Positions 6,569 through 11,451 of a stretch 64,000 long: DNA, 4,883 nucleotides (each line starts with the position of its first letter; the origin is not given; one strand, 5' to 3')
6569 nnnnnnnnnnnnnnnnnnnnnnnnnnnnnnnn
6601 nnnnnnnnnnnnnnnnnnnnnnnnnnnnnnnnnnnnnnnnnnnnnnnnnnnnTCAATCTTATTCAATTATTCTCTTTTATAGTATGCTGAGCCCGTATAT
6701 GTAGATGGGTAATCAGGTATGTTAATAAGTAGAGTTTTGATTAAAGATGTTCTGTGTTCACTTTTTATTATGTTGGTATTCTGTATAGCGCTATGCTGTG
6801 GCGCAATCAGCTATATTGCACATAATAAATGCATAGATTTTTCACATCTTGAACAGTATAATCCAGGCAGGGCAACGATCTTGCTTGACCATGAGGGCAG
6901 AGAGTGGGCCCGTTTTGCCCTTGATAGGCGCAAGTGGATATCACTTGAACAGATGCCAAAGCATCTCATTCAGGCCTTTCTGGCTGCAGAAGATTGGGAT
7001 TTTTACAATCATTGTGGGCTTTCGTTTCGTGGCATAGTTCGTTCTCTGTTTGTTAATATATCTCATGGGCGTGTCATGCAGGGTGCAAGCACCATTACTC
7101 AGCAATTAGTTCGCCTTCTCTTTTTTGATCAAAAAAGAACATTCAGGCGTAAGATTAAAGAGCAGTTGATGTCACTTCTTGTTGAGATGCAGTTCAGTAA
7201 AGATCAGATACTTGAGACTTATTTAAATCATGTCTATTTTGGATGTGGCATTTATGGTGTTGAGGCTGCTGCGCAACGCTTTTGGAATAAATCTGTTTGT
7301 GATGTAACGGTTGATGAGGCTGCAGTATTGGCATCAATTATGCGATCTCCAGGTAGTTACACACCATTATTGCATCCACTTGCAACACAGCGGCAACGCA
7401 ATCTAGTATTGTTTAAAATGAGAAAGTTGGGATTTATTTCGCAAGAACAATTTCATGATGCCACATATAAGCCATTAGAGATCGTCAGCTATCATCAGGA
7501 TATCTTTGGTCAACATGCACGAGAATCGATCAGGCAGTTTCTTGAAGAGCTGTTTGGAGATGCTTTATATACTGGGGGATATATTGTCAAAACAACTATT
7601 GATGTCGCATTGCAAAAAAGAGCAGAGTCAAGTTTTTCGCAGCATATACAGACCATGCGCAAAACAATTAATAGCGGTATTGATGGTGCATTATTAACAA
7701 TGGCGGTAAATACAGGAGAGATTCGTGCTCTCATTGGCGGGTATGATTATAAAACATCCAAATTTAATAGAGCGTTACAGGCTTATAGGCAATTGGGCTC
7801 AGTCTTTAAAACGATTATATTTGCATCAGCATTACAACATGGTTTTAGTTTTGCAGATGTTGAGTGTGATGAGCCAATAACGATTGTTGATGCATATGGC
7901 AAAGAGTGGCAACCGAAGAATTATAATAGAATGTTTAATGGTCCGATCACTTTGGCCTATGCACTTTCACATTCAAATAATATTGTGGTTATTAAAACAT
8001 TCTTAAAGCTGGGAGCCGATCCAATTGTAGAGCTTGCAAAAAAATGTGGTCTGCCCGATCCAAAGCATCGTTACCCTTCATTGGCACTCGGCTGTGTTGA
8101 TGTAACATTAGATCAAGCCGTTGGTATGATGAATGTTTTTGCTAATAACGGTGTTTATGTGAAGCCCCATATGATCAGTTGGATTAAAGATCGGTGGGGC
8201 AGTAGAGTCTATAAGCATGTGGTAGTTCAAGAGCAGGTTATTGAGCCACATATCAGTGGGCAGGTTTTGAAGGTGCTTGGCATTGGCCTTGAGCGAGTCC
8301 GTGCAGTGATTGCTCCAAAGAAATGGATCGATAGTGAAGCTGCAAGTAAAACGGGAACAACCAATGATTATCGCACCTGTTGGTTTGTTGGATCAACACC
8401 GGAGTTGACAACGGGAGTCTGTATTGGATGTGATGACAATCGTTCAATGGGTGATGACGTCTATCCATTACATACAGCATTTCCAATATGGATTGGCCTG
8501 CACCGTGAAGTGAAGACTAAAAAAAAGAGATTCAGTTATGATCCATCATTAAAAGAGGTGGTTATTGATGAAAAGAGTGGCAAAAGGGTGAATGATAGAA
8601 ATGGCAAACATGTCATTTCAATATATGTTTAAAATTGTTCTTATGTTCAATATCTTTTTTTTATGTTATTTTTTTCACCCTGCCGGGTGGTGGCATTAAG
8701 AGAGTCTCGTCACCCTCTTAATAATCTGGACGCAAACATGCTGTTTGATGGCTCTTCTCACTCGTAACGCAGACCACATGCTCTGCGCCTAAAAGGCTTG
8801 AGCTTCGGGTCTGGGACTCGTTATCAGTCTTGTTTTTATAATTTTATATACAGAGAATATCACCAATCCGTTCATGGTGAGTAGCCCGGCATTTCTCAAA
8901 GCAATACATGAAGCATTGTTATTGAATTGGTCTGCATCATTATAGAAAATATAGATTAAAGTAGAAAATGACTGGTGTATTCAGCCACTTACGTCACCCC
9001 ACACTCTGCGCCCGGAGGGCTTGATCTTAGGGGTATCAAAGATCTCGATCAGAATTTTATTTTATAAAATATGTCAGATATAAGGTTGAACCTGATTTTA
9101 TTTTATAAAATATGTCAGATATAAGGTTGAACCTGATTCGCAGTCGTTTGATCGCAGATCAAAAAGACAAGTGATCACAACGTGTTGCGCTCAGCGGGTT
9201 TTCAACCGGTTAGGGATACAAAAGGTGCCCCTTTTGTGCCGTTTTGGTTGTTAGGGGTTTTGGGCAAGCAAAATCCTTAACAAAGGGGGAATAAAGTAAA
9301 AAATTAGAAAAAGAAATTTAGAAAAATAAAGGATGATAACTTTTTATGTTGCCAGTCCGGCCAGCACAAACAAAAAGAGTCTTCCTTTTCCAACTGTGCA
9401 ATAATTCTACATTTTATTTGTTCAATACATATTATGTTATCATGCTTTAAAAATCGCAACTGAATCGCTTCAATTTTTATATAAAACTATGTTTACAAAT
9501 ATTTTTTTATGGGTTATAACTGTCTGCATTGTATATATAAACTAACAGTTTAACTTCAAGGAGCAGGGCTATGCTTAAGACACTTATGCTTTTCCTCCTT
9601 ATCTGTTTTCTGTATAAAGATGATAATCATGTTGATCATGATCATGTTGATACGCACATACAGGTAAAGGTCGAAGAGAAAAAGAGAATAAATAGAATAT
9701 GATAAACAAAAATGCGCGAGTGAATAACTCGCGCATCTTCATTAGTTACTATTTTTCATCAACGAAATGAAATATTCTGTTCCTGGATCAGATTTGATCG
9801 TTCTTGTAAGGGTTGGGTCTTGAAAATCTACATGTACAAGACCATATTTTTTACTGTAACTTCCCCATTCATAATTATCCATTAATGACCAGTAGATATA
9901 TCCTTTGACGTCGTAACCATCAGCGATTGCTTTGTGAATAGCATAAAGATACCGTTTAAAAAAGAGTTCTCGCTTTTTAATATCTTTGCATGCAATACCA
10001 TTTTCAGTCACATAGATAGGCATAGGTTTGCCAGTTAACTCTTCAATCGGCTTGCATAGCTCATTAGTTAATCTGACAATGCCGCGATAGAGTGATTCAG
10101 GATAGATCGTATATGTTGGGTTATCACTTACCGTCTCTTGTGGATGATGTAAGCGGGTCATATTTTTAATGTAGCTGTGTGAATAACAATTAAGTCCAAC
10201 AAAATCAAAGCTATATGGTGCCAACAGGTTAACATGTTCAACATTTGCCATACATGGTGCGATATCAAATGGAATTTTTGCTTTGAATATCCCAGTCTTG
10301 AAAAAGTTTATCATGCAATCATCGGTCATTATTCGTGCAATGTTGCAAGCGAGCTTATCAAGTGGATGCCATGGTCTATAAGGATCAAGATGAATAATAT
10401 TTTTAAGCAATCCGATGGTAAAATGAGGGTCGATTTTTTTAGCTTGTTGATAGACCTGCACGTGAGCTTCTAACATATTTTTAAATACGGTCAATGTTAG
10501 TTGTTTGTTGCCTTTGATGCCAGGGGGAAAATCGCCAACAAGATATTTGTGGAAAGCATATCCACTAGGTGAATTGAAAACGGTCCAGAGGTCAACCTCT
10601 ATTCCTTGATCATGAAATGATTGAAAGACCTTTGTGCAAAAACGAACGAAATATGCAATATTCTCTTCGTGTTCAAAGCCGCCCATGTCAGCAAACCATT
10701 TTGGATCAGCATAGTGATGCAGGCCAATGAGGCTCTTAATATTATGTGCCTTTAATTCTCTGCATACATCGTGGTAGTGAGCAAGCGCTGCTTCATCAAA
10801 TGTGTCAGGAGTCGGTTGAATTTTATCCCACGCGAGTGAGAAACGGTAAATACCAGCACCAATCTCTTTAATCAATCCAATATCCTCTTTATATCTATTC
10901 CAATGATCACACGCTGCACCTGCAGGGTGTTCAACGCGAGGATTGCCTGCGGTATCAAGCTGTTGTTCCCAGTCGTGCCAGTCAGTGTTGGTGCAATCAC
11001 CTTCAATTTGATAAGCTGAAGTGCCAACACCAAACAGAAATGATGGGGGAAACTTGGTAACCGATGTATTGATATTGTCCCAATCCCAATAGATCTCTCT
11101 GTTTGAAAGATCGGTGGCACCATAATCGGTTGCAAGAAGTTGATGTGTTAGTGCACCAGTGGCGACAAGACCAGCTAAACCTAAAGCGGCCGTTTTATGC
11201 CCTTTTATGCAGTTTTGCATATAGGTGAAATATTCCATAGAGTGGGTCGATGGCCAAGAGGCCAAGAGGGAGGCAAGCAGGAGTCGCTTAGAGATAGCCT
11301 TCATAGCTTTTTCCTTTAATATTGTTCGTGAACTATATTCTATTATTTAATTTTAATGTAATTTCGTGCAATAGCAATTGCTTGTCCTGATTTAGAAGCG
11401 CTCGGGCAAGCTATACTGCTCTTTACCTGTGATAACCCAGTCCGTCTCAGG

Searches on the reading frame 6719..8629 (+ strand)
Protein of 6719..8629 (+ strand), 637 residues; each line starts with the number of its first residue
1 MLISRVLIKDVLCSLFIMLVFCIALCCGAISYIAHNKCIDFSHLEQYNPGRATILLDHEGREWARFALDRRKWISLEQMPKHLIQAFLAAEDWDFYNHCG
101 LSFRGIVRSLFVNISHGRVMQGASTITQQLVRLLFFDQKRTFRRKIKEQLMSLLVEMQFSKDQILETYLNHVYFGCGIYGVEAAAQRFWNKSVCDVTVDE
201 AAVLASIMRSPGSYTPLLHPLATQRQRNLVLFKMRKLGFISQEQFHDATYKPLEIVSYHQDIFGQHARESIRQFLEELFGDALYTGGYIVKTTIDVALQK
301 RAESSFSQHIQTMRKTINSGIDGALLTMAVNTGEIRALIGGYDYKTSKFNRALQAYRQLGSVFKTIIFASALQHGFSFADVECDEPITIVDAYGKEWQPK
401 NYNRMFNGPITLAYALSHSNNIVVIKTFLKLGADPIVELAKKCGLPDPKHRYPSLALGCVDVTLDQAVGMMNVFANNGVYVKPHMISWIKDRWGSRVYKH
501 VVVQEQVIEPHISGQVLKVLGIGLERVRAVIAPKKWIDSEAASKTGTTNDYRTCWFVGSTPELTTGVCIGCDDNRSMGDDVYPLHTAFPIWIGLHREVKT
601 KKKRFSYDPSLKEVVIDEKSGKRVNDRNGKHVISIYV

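Call 62: search_protein_families(library=pfam, proteins=[window:6719-8629:+], max_evalue=0.0001)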
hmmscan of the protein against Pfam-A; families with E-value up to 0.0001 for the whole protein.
window:6719-8629:+ (637 aa): 2 families
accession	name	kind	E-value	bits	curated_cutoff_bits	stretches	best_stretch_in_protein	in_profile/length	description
PF00912.28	Transgly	-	1.6e-58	197.5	27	1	68-234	11-177/178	Transglycosylase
PF00905.27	Transpeptidase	-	3.9e-22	79.3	22.1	1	324-561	2-266/299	Penicillin binding protein transpeptidase domain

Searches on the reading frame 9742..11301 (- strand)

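Call 62: search_protein_families(library=pfam, proteins=[window:9742-11301:-], max_evalue=0.0001)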
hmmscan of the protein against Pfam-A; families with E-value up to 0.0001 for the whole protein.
window:9742-11301:- (519 aa): 1 family
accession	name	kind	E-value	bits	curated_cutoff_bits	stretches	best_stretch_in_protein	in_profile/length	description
PF00232.24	Glyco_hydro_1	-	3.9e-79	266.7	22.6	1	82-517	3-450/453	Glycosyl hydrolase family 1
